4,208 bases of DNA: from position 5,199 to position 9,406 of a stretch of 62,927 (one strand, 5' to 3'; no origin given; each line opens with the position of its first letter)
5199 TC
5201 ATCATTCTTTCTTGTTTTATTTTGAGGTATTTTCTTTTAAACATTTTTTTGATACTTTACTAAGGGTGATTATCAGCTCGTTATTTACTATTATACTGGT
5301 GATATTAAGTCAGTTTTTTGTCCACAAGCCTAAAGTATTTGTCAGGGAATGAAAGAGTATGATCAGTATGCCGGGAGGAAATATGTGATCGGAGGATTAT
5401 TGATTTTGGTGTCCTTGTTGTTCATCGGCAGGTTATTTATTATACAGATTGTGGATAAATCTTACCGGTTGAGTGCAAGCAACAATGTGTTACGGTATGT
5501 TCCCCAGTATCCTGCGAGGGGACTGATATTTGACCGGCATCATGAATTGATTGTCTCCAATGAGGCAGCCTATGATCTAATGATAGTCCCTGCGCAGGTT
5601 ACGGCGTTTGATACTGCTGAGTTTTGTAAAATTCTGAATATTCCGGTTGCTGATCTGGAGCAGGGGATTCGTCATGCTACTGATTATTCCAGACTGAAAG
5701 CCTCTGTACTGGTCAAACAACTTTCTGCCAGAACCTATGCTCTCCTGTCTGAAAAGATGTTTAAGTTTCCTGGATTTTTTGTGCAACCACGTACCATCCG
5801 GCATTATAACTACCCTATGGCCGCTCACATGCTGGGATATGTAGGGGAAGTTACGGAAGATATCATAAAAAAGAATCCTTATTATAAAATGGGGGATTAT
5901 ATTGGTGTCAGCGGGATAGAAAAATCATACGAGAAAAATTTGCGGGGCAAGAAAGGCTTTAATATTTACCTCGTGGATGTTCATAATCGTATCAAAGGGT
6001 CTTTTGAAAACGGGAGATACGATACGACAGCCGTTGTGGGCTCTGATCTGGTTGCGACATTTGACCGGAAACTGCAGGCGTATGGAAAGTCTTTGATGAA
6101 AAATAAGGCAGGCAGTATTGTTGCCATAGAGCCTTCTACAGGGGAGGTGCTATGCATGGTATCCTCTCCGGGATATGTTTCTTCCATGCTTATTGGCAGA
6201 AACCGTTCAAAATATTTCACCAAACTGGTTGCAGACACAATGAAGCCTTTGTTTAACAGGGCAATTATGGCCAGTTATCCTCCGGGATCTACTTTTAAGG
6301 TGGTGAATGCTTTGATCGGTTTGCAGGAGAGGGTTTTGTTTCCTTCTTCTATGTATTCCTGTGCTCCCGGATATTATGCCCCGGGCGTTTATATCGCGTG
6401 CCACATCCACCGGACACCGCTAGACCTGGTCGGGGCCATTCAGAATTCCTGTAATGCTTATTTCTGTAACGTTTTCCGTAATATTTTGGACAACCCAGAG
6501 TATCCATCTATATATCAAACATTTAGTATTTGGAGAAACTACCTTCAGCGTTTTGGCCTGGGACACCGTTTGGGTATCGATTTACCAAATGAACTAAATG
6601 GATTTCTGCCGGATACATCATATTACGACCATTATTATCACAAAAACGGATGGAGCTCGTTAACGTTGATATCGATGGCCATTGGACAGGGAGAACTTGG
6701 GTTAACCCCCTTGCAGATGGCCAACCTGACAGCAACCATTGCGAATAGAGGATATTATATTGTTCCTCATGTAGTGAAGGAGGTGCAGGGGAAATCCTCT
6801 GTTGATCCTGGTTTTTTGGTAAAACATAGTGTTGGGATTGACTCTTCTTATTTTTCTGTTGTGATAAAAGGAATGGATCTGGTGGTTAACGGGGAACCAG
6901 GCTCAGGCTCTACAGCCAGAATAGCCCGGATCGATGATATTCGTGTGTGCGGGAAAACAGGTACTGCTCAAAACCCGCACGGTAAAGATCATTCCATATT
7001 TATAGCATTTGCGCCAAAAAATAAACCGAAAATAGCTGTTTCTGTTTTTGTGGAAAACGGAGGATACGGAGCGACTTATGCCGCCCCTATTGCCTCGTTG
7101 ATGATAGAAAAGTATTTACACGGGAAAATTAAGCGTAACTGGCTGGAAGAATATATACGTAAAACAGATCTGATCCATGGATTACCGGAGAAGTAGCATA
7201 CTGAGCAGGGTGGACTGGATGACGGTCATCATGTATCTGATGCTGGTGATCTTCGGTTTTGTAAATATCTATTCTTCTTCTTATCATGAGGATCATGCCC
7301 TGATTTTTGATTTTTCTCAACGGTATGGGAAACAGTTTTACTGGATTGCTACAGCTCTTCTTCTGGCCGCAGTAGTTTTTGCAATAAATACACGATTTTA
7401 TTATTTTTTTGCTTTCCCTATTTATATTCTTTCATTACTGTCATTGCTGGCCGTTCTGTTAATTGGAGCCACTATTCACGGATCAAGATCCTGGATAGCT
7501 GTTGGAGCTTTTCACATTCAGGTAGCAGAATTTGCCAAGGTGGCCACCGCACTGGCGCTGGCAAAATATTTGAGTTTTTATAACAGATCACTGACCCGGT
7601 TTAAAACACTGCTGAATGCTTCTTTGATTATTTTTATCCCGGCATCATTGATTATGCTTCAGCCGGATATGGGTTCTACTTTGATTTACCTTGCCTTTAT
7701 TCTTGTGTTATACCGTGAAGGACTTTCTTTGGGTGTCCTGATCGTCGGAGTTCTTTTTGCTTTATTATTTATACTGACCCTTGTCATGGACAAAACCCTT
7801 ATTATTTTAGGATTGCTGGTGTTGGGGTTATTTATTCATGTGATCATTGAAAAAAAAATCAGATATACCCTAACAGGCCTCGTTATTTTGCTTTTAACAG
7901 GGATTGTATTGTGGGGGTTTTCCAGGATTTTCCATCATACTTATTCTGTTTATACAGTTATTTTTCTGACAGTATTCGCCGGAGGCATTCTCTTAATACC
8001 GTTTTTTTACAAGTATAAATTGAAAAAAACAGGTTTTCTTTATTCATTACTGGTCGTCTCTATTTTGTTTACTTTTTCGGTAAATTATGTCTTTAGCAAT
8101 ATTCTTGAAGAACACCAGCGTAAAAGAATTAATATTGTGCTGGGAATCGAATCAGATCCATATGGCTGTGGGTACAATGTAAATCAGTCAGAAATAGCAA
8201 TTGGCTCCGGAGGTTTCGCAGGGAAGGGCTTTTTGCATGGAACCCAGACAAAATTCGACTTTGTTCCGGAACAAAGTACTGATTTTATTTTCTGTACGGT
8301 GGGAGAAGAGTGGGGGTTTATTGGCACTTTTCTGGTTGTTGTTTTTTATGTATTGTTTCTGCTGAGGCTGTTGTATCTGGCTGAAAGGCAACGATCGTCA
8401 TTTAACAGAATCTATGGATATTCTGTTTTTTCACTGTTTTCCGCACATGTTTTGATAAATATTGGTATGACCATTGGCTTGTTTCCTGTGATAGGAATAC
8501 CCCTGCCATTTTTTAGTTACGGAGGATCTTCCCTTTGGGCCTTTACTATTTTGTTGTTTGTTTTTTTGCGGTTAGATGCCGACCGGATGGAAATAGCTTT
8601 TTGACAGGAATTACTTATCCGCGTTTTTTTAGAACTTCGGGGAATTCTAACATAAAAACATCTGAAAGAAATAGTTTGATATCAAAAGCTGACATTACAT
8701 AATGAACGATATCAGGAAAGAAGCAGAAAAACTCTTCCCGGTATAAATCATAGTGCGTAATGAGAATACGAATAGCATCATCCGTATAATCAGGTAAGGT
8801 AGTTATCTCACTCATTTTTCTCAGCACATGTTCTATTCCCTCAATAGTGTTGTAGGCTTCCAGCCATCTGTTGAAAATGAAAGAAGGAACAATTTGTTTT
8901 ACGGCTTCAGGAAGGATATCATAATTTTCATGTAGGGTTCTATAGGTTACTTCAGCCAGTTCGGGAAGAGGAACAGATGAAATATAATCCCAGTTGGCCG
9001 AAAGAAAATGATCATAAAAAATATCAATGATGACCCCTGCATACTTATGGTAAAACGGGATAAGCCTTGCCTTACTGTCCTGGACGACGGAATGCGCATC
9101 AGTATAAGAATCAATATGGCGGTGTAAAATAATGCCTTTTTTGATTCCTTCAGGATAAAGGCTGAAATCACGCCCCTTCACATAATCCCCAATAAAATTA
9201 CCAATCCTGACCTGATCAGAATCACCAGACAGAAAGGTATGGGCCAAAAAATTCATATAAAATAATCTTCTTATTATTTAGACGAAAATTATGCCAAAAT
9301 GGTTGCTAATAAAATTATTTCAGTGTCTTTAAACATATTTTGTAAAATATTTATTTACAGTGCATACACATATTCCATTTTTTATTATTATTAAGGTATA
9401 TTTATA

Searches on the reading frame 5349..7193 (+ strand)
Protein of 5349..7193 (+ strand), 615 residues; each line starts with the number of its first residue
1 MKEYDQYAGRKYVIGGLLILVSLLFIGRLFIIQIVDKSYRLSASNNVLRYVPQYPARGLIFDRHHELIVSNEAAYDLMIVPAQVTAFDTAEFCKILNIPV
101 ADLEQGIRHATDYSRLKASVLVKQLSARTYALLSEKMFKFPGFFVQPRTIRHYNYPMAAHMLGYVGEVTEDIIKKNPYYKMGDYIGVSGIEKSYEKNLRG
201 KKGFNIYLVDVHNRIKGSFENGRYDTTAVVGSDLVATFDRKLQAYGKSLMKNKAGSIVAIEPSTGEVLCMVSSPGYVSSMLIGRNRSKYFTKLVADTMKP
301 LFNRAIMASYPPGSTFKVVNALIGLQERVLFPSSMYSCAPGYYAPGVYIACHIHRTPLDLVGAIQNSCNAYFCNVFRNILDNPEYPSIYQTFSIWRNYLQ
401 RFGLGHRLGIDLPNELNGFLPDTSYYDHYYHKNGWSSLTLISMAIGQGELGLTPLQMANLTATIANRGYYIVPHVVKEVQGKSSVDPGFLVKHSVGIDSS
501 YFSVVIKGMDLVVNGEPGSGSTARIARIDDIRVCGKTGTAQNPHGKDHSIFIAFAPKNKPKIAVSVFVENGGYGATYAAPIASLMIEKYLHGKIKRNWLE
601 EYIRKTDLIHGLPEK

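Call 15: search_protein_families(library=pfam, proteins=[window:5349-7193:+], max_evalue=0.00001)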
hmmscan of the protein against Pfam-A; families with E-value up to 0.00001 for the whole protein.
window:5349-7193:+ (615 aa): 2 families
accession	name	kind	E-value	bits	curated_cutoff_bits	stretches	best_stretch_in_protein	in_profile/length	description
PF00905.27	Transpeptidase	-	3.3e-57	194.4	22.1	1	255-583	1-295/299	Penicillin binding protein transpeptidase domain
PF03717.20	PBP_dimer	-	3.5e-39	135.5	24.4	1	53-216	2-176/180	Penicillin-binding Protein dimerisation domain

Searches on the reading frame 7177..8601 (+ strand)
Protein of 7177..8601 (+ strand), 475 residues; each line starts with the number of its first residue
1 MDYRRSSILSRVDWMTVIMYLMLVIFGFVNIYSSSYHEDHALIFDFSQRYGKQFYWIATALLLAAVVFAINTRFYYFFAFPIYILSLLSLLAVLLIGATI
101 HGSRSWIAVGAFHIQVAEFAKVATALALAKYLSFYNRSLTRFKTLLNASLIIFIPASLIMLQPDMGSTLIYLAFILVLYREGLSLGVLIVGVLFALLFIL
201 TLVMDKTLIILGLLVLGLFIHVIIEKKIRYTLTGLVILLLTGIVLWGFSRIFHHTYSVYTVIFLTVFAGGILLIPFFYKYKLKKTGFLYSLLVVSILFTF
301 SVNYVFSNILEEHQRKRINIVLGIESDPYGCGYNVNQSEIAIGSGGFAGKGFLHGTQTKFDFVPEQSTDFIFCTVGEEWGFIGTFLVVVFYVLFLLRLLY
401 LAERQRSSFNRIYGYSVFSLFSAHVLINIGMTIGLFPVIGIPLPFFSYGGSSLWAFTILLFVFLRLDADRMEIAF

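Call 15: search_protein_families(library=pfam, proteins=[window:7177-8601:+], max_evalue=0.00001)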
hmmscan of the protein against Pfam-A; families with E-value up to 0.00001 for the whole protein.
window:7177-8601:+ (475 aa): 1 family
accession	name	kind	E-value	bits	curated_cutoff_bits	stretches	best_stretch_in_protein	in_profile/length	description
PF01098.24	FTSW_RODA_SPOVE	-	3.3e-76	257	26.4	2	288-469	174-353/356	Cell cycle protein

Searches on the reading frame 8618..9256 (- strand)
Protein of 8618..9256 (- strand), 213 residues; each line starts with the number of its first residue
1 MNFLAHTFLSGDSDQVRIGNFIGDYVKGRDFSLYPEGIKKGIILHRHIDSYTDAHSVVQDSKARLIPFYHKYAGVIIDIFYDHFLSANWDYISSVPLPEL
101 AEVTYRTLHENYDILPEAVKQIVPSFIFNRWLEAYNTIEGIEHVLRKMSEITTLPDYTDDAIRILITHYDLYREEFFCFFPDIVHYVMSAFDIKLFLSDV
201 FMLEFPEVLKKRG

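Call 15: search_protein_families(library=pfam, proteins=[window:8618-9256:-], max_evalue=0.00001)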
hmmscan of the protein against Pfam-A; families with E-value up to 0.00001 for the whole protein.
window:8618-9256:- (213 aa): 1 family
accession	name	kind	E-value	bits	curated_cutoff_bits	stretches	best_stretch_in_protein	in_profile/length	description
PF04336.18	ACP_PD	-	1.3e-62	211.6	27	1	1-183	1-183/183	Acyl carrier protein phosphodiesterase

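Call 52: search_protein_families(library=ncbifam, proteins=[window:8618-9256:-], max_evalue=0.00001)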
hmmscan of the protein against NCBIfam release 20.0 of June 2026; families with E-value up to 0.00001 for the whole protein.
window:8618-9256:- (213 aa): 1 family
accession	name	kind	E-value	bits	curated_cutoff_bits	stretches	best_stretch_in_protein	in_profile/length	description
NF007466.0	PRK10045.1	equivalog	8.9e-26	91.1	331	1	1-185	1-186/193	ACP phosphodiesterase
